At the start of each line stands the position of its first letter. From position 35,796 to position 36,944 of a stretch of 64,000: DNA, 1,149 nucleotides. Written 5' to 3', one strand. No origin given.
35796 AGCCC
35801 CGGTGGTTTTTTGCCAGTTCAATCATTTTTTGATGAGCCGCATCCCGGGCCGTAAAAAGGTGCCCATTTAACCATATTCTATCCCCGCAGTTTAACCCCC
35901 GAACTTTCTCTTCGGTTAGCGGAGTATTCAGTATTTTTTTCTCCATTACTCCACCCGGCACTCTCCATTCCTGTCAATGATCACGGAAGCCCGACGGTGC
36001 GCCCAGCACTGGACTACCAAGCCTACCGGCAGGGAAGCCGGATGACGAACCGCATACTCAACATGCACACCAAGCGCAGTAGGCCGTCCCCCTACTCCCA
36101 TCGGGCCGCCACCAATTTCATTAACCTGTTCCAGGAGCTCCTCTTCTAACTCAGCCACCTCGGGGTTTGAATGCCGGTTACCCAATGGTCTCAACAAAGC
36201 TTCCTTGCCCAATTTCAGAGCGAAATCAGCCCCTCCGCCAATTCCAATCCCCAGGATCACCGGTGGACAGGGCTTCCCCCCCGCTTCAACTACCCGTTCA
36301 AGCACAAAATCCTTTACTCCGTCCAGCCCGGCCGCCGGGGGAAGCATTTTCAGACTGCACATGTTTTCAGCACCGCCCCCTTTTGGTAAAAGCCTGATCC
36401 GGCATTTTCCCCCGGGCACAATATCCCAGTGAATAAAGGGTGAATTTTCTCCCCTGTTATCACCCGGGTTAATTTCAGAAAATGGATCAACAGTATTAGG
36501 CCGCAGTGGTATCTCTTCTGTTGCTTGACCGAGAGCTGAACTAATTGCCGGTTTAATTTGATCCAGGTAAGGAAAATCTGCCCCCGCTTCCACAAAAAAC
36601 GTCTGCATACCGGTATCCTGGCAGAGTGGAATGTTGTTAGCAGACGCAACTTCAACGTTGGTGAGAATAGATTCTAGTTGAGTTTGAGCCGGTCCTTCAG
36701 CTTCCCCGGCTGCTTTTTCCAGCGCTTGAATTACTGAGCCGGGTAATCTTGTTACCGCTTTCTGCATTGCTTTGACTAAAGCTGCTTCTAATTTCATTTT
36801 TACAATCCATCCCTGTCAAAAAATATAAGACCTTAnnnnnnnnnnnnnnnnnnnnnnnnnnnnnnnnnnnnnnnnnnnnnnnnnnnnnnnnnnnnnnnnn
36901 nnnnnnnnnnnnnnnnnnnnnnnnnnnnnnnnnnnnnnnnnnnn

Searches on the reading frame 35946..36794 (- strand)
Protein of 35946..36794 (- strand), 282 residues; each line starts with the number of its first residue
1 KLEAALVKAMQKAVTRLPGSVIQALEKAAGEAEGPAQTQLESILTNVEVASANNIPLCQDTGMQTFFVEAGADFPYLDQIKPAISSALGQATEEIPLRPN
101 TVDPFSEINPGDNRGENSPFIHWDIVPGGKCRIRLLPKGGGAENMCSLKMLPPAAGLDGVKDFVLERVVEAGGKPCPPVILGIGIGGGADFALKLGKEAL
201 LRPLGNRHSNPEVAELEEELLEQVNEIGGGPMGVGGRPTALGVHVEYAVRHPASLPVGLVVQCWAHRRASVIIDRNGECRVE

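Call 28: search_protein_families(library=pfam, proteins=[window:35946-36794:-], max_evalue=0.001)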
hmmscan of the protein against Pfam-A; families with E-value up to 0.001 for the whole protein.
window:35946-36794:- (282 aa): 1 family
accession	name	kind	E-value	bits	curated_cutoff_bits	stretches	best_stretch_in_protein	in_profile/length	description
PF05681.19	Fumerase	-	7.3e-93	311.2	25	1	5-271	3-269/270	Fumarate hydratase (Fumerase)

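Call 30: find_homologous_proteins(query=window:35946-36794:-, max_evalue=1e-30)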
Query window:35946-36794:- (282 aa): 6845 proteins with E <= 1e-30 among 8000 candidates; the best 120 are listed.
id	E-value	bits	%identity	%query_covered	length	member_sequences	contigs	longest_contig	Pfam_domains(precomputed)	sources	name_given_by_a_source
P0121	2.8e-184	629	100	100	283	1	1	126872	PF05681.20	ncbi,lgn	-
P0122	1.7e-107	377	56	99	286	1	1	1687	PF05681.20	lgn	-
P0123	1.1e-106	375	59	100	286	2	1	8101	PF05681.20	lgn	-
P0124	2.3e-106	374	57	99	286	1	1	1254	PF05681.20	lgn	-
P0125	2.4e-106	374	57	99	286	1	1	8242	PF05681.20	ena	-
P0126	2.4e-106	374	57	99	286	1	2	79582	PF05681.20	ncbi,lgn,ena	-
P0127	3.1e-106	373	57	99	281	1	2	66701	PF05681.20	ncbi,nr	ncbi:fumarate hydratase [candidate division WOR-3 bacterium]|nr:fumarate hydratase [candidate divisi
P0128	3.2e-106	373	59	100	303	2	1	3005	PF05681.20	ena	-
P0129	4.8e-106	373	57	98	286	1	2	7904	PF05681.20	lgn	-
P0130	1.7e-105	371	57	99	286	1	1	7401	PF05681.20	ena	-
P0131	1.8e-105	371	57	99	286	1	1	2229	PF05681.20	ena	-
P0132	1.8e-105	371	57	99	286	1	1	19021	PF05681.20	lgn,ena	-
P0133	1.8e-105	371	62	99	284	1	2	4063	PF05681.20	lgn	-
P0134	3.3e-105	370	58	99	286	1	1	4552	PF05681.20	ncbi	-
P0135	5.3e-105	369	56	99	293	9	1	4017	PF05681.20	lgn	-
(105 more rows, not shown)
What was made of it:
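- Tried and rejected: The named neighbours are scattered (WOR-3, Caldisericota, Bipolaricaulia, Thermoplasmata), so the organism stays unplaced (call 30).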
